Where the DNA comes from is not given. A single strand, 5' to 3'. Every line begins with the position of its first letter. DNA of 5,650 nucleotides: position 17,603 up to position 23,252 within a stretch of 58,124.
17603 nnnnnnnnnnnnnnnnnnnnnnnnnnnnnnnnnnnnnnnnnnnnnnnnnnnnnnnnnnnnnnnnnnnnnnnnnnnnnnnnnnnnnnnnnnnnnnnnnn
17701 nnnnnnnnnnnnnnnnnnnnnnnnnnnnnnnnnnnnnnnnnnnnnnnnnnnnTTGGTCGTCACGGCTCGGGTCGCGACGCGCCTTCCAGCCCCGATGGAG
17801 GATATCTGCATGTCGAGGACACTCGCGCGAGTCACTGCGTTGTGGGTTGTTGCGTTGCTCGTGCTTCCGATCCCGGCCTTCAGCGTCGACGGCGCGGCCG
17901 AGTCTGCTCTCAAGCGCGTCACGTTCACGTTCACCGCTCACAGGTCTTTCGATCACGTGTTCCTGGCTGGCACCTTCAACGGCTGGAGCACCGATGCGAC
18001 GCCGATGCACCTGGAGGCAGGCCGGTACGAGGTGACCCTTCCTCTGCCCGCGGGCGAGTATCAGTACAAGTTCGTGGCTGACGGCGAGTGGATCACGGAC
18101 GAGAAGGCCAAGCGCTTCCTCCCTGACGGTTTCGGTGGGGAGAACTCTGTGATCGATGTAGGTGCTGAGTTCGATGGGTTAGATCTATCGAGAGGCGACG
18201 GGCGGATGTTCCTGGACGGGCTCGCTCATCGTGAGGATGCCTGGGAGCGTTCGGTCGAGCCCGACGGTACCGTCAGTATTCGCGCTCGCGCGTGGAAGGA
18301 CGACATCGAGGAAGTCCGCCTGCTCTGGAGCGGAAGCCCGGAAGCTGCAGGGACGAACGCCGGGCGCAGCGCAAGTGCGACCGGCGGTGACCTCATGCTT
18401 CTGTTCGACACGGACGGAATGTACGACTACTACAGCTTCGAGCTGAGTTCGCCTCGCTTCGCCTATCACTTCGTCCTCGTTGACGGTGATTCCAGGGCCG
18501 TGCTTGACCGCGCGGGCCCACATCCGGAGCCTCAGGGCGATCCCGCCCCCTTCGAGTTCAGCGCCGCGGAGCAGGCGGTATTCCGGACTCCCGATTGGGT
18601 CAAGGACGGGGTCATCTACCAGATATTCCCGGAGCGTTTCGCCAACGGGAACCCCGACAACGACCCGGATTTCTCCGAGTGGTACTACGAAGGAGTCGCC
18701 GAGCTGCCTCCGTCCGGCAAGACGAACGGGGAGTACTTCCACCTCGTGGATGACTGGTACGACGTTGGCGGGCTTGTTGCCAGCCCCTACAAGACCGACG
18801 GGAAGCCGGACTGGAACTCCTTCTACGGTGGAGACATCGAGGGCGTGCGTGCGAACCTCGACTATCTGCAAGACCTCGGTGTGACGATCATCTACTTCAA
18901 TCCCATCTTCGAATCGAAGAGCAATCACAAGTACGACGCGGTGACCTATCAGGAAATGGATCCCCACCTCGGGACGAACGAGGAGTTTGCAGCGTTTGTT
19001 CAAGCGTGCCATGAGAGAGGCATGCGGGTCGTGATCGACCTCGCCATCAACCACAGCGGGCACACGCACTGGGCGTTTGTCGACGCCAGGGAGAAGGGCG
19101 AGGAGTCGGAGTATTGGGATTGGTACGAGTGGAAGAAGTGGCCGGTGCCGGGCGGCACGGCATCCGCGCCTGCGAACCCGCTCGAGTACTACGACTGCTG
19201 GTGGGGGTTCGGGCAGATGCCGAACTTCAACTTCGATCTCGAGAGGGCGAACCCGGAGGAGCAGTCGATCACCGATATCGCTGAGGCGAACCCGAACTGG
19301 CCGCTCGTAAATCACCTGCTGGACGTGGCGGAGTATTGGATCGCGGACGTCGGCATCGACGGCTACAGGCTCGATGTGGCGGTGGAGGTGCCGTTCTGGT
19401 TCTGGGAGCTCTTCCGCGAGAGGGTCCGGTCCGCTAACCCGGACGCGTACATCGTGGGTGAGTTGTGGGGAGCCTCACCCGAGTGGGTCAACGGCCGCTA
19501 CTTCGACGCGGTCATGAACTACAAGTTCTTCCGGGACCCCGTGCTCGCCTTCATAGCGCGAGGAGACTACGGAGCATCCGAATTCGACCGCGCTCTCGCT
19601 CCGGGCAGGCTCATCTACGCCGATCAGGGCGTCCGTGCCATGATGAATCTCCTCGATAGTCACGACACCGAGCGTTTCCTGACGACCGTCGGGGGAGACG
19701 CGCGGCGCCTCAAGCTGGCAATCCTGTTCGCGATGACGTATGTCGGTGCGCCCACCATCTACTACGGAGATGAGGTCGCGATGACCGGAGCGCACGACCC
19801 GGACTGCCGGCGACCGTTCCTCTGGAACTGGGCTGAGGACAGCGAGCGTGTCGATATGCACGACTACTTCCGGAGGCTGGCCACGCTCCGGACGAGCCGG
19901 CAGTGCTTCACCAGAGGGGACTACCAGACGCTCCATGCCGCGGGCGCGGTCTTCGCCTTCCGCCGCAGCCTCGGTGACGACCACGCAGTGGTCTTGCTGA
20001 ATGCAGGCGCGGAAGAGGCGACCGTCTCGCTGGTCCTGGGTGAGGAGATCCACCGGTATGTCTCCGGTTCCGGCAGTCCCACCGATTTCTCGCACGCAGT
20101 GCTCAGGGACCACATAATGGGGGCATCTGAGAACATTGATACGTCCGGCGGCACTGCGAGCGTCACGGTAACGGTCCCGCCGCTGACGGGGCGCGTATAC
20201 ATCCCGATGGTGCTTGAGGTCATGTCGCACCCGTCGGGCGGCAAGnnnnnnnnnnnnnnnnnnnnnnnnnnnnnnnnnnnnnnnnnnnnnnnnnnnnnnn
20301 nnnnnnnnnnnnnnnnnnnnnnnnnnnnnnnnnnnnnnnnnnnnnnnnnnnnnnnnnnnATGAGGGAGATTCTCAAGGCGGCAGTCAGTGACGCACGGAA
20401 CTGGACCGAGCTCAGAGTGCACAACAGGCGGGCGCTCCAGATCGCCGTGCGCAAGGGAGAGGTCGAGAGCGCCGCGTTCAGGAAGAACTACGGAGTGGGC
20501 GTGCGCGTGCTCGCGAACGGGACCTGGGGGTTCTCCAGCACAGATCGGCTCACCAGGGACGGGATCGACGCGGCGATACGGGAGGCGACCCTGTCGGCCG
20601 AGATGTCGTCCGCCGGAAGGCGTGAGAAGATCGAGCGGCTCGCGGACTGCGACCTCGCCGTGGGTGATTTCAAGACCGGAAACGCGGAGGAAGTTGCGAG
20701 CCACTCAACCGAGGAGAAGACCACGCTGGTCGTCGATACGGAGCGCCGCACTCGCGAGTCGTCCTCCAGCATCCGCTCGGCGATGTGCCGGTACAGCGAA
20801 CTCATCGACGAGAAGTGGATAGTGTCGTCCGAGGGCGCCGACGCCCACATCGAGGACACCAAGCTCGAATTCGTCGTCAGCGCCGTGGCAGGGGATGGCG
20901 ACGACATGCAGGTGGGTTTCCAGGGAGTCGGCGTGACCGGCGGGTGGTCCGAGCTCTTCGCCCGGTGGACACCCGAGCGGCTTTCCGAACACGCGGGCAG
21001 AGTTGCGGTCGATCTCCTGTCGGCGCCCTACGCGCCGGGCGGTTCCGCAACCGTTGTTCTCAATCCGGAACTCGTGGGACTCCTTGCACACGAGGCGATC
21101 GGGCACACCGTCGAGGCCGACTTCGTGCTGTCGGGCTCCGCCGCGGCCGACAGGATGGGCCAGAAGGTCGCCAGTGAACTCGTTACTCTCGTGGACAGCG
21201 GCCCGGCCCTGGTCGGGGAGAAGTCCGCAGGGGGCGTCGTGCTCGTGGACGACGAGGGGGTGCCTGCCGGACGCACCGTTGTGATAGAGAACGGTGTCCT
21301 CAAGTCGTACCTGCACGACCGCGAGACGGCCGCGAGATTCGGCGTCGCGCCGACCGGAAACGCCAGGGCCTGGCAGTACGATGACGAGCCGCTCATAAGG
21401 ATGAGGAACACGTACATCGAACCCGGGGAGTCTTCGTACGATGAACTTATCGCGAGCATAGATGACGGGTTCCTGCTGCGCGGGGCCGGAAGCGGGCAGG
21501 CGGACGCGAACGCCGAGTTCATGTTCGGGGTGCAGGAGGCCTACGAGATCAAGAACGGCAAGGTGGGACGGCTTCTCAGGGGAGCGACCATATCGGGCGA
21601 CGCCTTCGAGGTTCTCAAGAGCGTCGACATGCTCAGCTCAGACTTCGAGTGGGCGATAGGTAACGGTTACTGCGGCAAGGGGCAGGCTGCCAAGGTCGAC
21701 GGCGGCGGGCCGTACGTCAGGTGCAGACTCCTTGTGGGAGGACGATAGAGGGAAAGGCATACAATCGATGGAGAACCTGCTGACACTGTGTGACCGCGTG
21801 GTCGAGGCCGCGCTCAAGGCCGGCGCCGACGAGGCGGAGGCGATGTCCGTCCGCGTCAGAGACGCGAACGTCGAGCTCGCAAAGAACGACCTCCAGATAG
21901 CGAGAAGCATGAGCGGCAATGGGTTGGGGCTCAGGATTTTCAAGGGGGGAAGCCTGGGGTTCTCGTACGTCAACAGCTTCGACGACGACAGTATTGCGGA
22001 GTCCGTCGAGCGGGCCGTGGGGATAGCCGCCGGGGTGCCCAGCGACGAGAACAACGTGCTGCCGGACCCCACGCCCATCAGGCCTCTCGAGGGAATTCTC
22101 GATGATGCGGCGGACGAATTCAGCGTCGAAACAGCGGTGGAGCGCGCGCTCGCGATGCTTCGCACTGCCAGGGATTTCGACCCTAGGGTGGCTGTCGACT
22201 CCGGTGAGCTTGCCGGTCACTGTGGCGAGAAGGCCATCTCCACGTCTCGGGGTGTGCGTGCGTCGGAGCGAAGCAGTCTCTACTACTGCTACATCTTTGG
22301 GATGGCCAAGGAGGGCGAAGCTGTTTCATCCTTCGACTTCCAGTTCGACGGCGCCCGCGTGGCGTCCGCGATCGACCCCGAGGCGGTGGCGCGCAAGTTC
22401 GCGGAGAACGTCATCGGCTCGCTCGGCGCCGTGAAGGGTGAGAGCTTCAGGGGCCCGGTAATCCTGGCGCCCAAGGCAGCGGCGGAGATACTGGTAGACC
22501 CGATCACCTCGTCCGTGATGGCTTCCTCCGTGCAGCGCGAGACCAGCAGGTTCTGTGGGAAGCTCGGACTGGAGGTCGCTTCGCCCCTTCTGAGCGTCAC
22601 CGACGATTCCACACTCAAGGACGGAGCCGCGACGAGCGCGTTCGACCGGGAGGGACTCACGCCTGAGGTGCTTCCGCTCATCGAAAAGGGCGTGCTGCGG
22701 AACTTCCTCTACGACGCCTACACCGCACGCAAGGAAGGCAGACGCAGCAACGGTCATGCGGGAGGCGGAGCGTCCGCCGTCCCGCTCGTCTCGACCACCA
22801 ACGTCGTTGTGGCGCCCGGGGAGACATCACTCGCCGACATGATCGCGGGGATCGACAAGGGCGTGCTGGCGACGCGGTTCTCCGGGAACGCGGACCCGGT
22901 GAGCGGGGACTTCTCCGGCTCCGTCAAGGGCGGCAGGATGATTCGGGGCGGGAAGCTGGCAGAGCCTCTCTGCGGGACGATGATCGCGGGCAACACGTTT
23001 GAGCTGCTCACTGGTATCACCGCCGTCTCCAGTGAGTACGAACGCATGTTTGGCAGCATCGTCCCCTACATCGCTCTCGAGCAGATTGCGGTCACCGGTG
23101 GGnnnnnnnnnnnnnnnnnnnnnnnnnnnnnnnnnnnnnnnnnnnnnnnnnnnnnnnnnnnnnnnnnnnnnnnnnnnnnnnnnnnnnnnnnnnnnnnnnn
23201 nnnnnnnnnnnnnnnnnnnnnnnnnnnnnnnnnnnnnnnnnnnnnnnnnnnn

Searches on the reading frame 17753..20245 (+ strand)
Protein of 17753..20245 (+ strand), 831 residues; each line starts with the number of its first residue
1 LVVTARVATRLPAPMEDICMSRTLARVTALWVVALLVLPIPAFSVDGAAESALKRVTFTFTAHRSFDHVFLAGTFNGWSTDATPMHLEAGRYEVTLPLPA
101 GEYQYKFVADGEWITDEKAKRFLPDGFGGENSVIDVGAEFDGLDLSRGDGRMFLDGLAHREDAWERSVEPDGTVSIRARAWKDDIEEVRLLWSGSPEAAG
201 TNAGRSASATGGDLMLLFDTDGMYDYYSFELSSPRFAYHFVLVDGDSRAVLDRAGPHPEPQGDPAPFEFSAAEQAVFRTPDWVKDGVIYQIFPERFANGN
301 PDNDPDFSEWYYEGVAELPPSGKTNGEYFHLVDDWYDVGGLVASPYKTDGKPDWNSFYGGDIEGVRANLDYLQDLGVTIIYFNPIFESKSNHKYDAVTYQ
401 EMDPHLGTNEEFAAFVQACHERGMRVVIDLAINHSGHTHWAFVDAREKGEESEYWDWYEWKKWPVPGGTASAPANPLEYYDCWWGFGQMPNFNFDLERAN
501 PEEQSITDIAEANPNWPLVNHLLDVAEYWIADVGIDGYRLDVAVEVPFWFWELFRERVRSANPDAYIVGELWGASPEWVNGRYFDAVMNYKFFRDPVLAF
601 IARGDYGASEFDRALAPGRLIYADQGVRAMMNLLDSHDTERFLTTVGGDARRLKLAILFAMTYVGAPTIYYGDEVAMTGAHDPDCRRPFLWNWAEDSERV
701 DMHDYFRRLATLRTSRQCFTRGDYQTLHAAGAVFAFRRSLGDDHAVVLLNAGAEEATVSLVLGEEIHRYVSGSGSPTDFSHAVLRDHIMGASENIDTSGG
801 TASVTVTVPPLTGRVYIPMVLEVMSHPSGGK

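Call 52: search_protein_families(library=pfam, proteins=[window:17753-20245:+], max_evalue=0.00001)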
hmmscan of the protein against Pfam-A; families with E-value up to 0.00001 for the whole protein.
window:17753-20245:+ (831 aa): 3 families
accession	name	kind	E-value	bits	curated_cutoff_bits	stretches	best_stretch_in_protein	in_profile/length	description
PF00128.31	Alpha-amylase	-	4.5e-65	221.1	22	1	290-699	1-371/446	Alpha amylase, catalytic domain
PF16561.11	AMPK1_CBM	-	5e-14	52.7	26.8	1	63-138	8-81/85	Glycogen recognition site of AMP-activated protein kinase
PF02903.20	Alpha-amylase_N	-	7.1e-07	29.9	23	1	170-263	19-108/120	Alpha amylase, N-terminal ig-like domain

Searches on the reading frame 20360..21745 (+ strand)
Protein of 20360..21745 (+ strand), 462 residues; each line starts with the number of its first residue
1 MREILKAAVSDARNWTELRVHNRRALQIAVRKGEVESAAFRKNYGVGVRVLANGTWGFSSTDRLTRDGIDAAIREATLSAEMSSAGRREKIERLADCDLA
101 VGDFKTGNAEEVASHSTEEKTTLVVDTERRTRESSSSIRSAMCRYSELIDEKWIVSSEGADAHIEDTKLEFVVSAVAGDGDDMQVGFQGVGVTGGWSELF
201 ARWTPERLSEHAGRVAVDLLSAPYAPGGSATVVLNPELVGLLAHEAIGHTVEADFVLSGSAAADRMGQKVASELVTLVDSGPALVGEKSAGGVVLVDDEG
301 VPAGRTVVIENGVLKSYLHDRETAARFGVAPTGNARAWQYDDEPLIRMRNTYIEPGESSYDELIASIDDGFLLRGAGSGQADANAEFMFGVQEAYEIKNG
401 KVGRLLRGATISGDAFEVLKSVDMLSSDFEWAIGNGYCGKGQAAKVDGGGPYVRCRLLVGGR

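Call 52: search_protein_families(library=pfam, proteins=[window:20360-21745:+], max_evalue=0.00001)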
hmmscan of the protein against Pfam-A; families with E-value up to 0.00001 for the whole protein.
window:20360-21745:+ (462 aa): 3 families
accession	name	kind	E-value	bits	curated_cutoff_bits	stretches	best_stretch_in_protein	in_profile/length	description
PF19289.4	PmbA_TldD_3rd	-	3.6e-61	206.6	22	1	228-455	2-213/220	PmbA/TldA metallopeptidase C-terminal domain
PF01523.21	PmbA_TldD_1st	-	2.3e-16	60.1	20.9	1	17-77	2-62/65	PmbA/TldA metallopeptidase domain 1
PF19290.4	PmbA_TldD_2nd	-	1.1e-12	48.8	20.9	1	113-220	4-109/109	PmbA/TldA metallopeptidase central domain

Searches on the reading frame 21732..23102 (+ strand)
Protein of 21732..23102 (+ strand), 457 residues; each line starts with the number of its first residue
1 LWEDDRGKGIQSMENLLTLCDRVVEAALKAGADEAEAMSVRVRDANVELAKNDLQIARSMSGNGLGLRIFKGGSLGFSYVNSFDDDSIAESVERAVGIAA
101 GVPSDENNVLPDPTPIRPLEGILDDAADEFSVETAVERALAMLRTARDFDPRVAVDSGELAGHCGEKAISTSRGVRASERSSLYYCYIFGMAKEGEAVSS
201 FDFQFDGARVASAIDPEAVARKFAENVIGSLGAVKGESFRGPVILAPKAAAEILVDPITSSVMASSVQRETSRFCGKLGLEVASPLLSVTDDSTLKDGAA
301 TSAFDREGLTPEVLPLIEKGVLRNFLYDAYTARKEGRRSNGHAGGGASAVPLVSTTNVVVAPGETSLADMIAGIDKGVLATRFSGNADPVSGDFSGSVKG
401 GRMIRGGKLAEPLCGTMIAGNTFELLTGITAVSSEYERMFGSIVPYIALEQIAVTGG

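Call 52: search_protein_families(library=pfam, proteins=[window:21732-23102:+], max_evalue=0.00001)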
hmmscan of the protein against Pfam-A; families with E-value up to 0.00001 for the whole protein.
window:21732-23102:+ (457 aa): 3 families
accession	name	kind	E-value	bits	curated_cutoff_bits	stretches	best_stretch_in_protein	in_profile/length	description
PF19289.4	PmbA_TldD_3rd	-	3.9e-61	206.5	22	1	241-456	4-220/220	PmbA/TldA metallopeptidase C-terminal domain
PF01523.21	PmbA_TldD_1st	-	2.2e-12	47.3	20.9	1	35-99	1-65/65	PmbA/TldA metallopeptidase domain 1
PF19290.4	PmbA_TldD_2nd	-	2.4e-10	41.3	20.9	1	128-231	4-109/109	PmbA/TldA metallopeptidase central domain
